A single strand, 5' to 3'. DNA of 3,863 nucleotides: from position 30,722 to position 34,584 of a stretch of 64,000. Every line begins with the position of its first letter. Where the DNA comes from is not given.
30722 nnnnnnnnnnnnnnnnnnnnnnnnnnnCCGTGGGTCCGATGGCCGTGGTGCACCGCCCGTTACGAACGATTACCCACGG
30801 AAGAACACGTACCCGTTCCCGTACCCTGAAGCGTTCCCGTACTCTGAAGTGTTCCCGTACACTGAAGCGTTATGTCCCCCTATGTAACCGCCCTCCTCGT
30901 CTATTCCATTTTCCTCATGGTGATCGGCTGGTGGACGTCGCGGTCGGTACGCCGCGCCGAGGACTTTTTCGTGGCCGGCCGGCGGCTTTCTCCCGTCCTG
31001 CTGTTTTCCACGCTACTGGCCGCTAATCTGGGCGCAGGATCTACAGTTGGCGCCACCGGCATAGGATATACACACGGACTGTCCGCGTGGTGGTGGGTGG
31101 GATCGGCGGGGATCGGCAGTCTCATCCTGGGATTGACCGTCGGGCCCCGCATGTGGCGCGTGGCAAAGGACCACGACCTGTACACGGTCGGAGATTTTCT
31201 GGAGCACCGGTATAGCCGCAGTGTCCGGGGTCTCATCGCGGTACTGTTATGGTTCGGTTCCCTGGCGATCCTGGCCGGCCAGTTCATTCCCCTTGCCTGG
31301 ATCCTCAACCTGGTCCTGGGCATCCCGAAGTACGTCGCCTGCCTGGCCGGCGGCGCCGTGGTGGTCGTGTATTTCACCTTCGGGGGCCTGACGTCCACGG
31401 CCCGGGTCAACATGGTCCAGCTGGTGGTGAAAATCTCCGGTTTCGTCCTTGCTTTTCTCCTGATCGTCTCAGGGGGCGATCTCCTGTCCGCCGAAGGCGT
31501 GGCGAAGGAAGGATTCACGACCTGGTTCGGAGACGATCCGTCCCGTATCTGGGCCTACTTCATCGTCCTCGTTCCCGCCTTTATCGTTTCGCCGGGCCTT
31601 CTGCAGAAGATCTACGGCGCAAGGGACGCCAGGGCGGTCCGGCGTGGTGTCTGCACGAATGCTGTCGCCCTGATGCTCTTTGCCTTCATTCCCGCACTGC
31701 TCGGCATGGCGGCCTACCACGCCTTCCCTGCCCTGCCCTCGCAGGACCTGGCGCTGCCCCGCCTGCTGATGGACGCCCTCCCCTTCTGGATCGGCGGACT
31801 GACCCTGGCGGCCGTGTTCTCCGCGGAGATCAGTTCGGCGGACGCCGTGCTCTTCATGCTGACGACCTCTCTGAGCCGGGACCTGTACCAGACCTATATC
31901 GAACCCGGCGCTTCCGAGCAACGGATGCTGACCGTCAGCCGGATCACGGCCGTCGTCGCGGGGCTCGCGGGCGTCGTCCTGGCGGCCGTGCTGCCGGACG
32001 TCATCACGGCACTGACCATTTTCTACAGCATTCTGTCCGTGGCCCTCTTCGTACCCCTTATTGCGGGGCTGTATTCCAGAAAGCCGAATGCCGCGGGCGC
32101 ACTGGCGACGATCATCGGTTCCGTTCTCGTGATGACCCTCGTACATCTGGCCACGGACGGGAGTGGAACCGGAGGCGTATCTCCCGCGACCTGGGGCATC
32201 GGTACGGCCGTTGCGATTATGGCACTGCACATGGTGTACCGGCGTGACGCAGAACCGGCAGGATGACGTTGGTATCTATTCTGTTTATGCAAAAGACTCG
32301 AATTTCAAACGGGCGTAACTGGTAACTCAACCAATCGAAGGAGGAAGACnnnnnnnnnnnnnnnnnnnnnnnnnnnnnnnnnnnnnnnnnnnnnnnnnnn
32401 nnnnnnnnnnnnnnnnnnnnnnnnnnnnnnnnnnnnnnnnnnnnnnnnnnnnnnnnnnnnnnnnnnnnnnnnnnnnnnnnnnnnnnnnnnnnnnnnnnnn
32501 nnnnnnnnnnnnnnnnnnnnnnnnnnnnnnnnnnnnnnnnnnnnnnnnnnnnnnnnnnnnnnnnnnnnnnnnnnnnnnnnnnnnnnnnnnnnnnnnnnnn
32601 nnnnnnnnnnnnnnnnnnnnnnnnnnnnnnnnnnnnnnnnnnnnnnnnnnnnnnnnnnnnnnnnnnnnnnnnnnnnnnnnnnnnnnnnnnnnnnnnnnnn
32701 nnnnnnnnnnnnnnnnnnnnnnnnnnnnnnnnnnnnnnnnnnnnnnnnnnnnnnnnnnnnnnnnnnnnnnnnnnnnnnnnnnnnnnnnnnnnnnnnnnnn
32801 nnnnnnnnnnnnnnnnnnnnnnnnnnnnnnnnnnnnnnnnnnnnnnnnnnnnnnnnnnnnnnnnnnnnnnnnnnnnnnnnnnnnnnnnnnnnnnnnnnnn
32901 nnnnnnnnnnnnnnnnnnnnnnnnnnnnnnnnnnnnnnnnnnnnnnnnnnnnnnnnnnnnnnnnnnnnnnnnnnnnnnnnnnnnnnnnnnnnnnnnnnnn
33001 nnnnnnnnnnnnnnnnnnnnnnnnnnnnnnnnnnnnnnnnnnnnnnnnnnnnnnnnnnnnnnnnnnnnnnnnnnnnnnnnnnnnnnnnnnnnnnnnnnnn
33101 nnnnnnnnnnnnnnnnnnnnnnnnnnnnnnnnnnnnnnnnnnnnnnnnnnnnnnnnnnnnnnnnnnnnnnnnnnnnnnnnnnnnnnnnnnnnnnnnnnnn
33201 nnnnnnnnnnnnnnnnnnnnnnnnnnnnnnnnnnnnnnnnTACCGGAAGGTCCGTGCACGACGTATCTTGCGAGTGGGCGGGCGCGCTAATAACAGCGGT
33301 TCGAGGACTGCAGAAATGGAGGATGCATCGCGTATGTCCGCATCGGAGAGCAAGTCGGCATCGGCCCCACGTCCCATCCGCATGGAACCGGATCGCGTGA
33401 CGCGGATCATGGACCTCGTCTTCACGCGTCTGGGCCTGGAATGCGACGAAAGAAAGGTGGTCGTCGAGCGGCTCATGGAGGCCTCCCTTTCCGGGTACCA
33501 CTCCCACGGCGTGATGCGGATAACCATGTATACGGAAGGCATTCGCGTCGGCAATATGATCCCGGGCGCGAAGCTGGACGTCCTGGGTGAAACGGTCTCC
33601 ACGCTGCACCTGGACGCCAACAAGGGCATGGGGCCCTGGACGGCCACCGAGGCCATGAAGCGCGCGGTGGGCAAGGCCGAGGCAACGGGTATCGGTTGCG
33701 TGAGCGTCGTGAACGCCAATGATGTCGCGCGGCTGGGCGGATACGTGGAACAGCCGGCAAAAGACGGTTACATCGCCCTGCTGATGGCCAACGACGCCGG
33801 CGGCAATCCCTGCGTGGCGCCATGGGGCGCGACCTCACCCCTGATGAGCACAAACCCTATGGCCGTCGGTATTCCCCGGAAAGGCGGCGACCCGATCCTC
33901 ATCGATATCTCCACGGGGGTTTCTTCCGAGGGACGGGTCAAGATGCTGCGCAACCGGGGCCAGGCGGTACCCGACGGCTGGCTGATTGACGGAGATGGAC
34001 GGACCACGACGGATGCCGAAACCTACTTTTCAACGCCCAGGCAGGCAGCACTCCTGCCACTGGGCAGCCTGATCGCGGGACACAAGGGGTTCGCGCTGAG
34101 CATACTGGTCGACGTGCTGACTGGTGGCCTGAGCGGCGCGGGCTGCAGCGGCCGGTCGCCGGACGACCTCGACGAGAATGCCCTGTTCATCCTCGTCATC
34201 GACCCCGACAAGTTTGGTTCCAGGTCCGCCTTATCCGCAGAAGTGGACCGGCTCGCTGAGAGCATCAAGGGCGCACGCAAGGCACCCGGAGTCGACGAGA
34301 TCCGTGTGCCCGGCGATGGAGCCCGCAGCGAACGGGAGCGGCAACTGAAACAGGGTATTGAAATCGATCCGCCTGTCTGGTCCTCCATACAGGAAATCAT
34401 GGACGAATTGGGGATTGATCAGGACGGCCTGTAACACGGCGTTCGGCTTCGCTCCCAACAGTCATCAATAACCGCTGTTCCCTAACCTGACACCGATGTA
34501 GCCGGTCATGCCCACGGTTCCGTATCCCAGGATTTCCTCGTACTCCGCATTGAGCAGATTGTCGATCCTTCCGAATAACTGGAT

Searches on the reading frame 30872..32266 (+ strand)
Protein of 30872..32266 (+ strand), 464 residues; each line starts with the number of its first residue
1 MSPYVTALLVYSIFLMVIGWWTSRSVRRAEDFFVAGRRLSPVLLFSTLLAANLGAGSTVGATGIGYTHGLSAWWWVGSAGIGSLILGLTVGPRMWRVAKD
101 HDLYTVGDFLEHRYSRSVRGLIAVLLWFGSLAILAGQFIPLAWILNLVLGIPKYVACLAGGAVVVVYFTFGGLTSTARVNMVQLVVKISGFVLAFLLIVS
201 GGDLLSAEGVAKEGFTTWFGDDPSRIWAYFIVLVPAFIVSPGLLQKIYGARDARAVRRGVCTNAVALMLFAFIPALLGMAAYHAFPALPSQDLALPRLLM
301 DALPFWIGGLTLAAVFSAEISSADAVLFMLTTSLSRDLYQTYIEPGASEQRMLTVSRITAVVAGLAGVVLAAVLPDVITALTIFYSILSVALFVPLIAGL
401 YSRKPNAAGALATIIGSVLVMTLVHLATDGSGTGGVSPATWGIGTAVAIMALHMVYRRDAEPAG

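Call 36: search_protein_families(library=pfam, proteins=[window:30872-32266:+], max_evalue=0.001)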
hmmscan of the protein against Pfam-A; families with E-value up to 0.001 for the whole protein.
window:30872-32266:+ (464 aa): 1 family
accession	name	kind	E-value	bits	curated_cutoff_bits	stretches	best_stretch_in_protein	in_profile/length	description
PF00474.23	SSF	-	3.8e-31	108.8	22.8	1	32-415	1-404/406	Sodium:solute symporter family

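Call 63: search_protein_families(library=ncbifam, proteins=[window:30872-32266:+], max_evalue=1e-10)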
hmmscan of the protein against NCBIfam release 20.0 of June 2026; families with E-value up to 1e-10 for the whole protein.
window:30872-32266:+ (464 aa): 8 families
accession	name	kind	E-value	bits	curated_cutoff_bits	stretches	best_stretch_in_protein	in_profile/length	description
TIGR00813.1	sss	superfamily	1.1e-41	143.3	184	1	32-415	1-409/411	sodium/solute symporter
TIGR02119.1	panF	equivalog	2.9e-37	128.8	328.05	1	6-425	5-439/471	sodium/pantothenate symporter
NF007790.0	PRK10484.1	equivalog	1.4e-33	116.5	401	1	7-427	8-454/527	solute:sodium symporter family transporter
TIGR03648.1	Na_symport_lg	subfamily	6.2e-26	90.9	320.75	2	301-427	356-483/547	VC_2705 family sodium/solute symporter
TIGR02121.1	Na_Pro_sym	equivalog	3.1e-22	78.9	515.5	1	5-423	4-437/488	sodium/proline symporter PutP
NF046076.1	monocarbox_MctP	equivalog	5.6e-12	45.1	625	1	13-428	15-441/481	monocarboxylate uptake permease MctP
NF011948.0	PRK15419.1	equivalog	1.8e-11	43.6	955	0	305-422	324-443/502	sodium/proline symporter PutP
NF058657.1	MncbAcdTpMctC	equivalog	5.4e-11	41.6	670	0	9-428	13-457/527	monocarboxylic acid transporter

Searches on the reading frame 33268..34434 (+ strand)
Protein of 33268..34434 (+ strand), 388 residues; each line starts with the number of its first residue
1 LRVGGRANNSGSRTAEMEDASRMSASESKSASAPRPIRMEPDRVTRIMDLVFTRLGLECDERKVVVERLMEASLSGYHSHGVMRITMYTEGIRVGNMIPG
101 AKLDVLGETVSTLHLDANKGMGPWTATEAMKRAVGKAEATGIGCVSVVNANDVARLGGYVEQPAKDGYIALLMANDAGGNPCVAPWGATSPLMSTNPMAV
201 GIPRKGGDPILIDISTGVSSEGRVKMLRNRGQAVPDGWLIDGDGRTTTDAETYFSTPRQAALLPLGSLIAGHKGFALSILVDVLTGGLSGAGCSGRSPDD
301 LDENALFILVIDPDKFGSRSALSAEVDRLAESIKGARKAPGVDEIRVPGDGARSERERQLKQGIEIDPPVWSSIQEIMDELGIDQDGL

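Call 67: search_protein_families(library=pfam, proteins=[window:33268-34434:+], max_evalue=0.001)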
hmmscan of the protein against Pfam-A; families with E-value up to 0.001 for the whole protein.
window:33268-34434:+ (388 aa): 1 family
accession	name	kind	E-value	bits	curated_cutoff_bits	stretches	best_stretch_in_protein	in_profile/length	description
PF02615.19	Ldh_2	-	8e-96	321.5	38.8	1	41-374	3-332/333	Malate/L-lactate dehydrogenase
